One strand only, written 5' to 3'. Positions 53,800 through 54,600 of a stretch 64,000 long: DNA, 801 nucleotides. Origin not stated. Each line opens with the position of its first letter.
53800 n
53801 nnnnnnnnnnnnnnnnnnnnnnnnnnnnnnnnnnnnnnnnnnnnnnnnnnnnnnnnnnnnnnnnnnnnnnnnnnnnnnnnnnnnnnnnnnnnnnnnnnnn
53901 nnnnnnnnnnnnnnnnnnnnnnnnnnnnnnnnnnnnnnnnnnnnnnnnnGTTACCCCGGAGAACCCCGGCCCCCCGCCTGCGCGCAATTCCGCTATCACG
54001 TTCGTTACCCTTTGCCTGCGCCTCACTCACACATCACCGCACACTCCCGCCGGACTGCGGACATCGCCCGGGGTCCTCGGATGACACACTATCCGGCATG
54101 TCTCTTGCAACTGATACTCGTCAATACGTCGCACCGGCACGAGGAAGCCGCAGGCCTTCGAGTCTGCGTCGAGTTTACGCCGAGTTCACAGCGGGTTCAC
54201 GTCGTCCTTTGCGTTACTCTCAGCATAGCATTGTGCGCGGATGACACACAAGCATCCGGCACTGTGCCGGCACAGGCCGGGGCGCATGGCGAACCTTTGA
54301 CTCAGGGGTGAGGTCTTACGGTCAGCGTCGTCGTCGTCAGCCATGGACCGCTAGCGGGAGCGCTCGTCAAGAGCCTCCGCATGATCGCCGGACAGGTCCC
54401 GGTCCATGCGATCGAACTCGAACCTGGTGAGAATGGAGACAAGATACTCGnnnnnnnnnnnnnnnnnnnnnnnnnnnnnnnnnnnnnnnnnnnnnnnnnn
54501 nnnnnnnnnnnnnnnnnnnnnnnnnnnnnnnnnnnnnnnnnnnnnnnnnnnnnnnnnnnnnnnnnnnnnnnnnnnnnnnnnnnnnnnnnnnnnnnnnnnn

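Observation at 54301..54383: PTS IIA-Man gene has no canonical start codon upstream of its phosphorylatable histidine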

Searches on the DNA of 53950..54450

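Call 30: search_rna_families(source=window, start=53950, end=54450, threshold=evalue, max_evalue=1)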
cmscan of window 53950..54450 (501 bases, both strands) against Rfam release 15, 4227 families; matches with E-value up to 1: 0.
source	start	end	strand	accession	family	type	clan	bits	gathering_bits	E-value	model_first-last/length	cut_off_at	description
